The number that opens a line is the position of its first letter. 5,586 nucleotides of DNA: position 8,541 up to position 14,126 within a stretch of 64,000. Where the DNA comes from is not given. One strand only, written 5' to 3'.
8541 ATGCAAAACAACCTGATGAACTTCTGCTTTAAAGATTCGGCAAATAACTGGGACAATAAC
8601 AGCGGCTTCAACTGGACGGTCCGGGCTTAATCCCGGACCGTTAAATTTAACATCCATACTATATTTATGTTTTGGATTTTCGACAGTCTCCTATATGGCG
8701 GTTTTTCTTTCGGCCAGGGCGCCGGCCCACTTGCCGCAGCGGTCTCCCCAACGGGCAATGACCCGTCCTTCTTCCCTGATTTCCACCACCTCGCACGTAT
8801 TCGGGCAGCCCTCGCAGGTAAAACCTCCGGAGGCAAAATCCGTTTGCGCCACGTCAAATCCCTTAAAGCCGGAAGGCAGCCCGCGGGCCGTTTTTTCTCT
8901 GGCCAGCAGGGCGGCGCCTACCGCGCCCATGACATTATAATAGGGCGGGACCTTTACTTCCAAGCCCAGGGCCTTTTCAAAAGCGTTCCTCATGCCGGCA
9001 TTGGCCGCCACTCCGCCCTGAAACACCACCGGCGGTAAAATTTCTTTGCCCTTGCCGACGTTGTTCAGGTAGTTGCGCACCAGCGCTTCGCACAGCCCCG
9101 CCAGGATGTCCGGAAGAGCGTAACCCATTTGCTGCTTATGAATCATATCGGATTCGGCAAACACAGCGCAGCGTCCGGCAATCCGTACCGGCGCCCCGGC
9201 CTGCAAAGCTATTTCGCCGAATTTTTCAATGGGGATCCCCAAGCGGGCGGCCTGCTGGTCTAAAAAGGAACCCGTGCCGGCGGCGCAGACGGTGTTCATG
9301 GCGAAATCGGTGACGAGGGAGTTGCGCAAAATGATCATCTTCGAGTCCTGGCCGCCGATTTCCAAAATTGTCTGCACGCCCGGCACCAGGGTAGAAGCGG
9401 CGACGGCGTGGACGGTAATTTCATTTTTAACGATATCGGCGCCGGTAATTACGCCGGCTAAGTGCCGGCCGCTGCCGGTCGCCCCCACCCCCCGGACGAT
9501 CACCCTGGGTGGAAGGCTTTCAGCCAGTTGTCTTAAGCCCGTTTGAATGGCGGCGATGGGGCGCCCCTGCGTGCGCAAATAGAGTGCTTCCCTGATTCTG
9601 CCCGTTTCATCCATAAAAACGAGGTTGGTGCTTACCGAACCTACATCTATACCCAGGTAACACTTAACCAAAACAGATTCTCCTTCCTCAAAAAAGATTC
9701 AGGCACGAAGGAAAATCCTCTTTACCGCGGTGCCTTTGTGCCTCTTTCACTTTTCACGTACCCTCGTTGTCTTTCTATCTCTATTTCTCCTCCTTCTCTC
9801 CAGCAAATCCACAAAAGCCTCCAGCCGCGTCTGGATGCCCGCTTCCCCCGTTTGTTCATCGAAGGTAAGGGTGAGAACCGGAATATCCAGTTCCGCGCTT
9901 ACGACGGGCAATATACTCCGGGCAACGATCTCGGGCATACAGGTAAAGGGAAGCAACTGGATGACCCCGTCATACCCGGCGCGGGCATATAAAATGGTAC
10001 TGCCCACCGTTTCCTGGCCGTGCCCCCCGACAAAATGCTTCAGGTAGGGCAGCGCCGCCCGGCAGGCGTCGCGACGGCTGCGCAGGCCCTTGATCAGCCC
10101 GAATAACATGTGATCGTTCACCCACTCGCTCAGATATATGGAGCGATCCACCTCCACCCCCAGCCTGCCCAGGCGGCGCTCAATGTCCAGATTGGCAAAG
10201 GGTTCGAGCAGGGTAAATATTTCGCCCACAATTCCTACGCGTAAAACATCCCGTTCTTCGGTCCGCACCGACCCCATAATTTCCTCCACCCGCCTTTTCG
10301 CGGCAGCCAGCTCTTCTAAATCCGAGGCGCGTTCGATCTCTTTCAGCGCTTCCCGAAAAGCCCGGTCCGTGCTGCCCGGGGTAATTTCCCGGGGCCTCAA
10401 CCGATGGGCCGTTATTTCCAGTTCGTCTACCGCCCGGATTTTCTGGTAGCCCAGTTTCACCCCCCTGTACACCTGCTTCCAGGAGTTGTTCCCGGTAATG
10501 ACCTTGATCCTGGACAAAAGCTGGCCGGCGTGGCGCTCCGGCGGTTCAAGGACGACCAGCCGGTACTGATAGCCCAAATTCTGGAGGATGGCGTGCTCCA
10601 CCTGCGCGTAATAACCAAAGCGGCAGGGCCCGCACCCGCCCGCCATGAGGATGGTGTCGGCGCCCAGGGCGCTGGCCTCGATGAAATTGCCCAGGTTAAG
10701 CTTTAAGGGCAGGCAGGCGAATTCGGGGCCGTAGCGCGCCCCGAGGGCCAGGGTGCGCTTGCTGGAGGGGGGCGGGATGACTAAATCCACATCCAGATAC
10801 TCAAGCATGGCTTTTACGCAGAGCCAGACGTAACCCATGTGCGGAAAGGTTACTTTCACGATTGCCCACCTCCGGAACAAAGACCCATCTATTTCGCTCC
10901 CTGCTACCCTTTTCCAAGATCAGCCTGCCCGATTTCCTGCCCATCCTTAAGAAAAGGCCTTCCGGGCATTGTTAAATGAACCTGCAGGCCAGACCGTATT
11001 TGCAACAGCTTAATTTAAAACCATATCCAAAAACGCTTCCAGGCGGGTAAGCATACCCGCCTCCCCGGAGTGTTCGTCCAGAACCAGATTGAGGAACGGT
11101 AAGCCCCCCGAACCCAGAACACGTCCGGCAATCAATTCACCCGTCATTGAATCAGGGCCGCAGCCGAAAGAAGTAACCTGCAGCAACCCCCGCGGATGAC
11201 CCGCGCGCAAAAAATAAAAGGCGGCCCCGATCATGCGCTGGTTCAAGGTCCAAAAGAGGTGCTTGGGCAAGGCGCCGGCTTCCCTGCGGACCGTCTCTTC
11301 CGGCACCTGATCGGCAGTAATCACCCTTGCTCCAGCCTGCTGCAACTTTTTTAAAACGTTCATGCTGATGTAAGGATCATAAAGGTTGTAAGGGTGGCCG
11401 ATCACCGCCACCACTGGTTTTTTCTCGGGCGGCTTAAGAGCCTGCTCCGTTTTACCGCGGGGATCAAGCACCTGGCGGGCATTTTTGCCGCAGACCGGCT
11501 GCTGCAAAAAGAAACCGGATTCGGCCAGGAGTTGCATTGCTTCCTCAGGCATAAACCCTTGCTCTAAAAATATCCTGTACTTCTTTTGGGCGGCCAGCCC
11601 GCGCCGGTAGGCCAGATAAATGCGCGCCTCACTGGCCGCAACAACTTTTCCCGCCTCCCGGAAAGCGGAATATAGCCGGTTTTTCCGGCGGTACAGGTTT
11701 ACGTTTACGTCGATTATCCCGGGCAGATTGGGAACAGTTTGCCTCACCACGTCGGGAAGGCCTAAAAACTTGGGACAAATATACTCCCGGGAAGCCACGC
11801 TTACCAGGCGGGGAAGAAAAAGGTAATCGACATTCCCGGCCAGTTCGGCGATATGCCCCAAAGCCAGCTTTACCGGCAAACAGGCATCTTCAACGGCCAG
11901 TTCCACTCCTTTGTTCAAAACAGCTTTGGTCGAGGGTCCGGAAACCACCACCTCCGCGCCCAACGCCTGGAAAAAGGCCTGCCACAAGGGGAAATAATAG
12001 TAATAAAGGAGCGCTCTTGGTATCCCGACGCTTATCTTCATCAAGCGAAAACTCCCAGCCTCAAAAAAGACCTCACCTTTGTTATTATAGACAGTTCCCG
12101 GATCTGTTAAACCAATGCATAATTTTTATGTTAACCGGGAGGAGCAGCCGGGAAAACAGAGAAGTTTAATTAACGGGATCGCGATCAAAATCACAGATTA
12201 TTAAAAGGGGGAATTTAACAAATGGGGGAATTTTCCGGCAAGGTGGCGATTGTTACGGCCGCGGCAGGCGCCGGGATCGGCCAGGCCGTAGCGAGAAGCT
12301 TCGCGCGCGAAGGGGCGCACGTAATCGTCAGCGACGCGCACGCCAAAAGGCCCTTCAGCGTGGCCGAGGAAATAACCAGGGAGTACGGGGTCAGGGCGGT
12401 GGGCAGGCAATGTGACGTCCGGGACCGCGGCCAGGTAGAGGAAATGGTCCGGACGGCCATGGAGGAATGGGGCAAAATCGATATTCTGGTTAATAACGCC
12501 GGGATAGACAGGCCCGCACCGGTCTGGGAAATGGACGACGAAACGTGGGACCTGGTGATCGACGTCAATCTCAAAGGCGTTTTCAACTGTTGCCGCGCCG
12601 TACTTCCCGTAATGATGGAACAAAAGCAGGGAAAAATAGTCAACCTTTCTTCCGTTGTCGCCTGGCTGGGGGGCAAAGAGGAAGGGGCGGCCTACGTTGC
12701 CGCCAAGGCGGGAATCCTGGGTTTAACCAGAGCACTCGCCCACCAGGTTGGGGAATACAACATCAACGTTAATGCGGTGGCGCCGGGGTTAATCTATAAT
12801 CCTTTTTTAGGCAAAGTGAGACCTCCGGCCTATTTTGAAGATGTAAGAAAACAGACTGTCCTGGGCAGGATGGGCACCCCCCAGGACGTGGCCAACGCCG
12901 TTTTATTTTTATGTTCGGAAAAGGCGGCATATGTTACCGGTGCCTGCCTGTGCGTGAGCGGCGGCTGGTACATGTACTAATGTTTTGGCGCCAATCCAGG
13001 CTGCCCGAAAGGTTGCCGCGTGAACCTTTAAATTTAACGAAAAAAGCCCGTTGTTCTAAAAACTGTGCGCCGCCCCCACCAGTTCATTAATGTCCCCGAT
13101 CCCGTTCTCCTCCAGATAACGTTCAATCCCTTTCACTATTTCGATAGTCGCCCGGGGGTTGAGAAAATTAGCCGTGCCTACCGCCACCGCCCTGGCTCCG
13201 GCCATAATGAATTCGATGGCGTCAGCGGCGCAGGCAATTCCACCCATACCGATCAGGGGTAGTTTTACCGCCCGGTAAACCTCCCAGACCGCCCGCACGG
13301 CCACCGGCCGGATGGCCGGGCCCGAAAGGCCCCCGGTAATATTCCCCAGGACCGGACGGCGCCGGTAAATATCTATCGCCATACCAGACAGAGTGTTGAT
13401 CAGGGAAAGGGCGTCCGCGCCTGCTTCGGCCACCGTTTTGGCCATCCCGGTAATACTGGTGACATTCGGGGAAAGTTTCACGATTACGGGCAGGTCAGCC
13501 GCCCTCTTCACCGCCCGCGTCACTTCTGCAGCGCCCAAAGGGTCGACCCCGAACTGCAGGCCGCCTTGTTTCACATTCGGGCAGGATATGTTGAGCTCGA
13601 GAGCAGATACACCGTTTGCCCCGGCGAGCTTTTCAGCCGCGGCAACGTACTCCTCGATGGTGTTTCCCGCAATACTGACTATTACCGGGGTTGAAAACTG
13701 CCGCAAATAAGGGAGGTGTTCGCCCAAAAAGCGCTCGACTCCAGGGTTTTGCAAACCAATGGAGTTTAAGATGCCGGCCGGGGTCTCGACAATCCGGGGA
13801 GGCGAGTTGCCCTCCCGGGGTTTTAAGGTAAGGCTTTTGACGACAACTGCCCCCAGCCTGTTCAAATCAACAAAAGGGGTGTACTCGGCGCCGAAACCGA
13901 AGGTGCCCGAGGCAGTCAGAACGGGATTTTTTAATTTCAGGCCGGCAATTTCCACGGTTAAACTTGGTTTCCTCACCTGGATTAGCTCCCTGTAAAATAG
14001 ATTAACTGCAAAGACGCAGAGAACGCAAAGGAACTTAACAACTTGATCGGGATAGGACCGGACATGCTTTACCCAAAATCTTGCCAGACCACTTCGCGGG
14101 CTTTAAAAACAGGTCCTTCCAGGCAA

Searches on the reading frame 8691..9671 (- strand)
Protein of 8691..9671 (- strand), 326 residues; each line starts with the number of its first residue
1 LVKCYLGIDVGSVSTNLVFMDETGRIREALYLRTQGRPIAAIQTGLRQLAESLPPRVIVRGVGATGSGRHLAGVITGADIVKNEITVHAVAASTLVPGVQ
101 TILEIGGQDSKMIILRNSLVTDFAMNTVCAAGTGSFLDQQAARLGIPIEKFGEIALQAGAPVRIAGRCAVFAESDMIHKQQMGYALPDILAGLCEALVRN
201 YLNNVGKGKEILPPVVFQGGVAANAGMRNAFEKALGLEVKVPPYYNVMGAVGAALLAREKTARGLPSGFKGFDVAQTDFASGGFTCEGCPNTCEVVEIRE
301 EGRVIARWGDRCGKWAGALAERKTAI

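Call 84: search_protein_families(library=pfam, proteins=[window:8691-9671:-], max_evalue=0.00001)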
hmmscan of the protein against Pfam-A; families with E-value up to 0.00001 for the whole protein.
window:8691-9671:- (326 aa): 1 family
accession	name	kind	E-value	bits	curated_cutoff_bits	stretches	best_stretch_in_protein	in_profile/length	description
PF01869.26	BcrAD_BadFG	-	7.4e-51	173.7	31.5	1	6-257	1-271/271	BadF/BadG/BcrA/BcrD ATPase family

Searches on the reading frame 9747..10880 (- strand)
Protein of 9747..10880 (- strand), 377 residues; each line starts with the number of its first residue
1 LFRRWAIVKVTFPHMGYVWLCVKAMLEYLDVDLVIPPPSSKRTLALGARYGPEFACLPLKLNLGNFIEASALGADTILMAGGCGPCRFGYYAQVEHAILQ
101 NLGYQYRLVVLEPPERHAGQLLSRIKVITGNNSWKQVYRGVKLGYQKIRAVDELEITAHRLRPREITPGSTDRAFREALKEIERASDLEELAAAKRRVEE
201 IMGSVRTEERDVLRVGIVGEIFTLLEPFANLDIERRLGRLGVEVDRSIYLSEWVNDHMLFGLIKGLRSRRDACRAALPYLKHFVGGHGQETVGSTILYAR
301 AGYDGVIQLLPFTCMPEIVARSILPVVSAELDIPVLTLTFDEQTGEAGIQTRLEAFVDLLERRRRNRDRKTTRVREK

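Call 84: search_protein_families(library=pfam, proteins=[window:9747-10880:-], max_evalue=0.00001)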
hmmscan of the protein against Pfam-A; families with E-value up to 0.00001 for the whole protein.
window:9747-10880:- (377 aa): 1 family
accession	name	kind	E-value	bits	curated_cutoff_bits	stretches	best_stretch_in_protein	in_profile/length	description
PF09989.15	DUF2229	-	2.3e-08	34.4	29.4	0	23-78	18-74/218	CoA enzyme activase uncharacterised domain (DUF2229)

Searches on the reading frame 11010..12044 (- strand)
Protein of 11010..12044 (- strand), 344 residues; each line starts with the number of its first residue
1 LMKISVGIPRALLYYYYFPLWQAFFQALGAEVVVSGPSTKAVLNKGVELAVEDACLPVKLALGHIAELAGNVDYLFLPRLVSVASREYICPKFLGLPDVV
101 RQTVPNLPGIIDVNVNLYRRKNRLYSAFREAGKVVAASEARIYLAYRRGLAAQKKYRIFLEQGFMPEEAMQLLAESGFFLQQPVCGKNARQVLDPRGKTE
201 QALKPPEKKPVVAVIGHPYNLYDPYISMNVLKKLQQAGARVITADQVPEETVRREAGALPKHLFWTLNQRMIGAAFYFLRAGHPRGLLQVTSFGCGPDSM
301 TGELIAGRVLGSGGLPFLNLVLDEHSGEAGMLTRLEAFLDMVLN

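Call 84: search_protein_families(library=pfam, proteins=[window:11010-12044:-], max_evalue=0.00001)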
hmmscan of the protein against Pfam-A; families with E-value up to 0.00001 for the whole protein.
window:11010-12044:- (344 aa): 1 family
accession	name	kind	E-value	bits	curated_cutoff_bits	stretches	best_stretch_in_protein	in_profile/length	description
PF09989.15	DUF2229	-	1.1e-53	182.6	29.4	1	6-246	2-217/218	CoA enzyme activase uncharacterised domain (DUF2229)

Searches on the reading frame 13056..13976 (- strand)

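Call 7: search_protein_families(library=ncbifam, proteins=[window:13056-13976:-], max_evalue=0.001)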
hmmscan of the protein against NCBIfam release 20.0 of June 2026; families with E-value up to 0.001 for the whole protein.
window:13056-13976:- (306 aa): 20 families
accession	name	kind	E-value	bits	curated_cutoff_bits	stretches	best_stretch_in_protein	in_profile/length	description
NF005574.0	PRK07259.1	equivalog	1.3e-137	457.7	269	1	5-304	4-303/304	dihydroorotate dehydrogenase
TIGR01037.2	pyrD_sub1_fam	subfamily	1.1e-118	395.7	270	1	6-304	1-300/300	dihydroorotate dehydrogenase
NF041011.1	dihydoor_dh_Arch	equivalog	9.8e-78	261.2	330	1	8-304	1-288/289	dihydroorotate dehydrogenase PyrD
NF006183.0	PRK08318.1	equivalog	1.8e-43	148.9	335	1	5-304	3-320/422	NAD-dependent dihydropyrimidine dehydrogenase subunit PreA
NF002702.0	PRK02506.1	equivalog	1.3e-38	132.9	301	1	5-302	3-308/313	dihydroorotate oxidase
NF005741.0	PRK07565.1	subfamily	8e-30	104.1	303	1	6-302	4-305/335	dihydroorotate dehydrogenase-like protein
NF003645.0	PRK05286.1-2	equivalog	1e-27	96.9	366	1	3-304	43-355/359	quinone-dependent dihydroorotate dehydrogenase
NF003652.0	PRK05286.2-5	equivalog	4.3e-27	95.2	267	1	2-293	47-349/353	quinone-dependent dihydroorotate dehydrogenase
TIGR01036.1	pyrD_sub2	equivalog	1.6e-25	89.7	200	1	5-304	45-355/356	dihydroorotate dehydrogenase (quinone)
NF003651.0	PRK05286.2-4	equivalog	6.3e-24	84.3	448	1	2-303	58-375/377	quinone-dependent dihydroorotate dehydrogenase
NF003650.0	PRK05286.2-3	equivalog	8.2e-24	84.2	477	1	3-303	70-388/393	quinone-dependent dihydroorotate dehydrogenase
NF003649.0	PRK05286.2-2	equivalog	1.1e-19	70.7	505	1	3-303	47-349/351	quinone-dependent dihydroorotate dehydrogenase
NF003648.0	PRK05286.2-1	equivalog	1.9e-19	69.8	433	1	2-304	47-356/360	quinone-dependent dihydroorotate dehydrogenase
NF003646.0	PRK05286.1-4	equivalog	1.3e-18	67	457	1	4-284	43-336/341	quinone-dependent dihydroorotate dehydrogenase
NF003644.0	PRK05286.1-1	equivalog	2.9e-16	59.5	418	1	6-269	45-320/336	quinone-dependent dihydroorotate dehydrogenase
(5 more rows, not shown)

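Call 8: search_protein_families(library=pfam, proteins=[window:13056-13976:-], max_evalue=0.001)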
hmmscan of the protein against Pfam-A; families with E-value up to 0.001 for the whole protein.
window:13056-13976:- (306 aa): 2 families
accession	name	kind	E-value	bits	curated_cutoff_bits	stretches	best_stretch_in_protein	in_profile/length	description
PF01180.27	DHO_dh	-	1.8e-84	283.8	27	1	6-288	2-291/291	Dihydroorotate dehydrogenase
PF01207.24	Dus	-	1.6e-08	34.5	20.4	1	95-190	53-155/311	Dihydrouridine synthase (Dus)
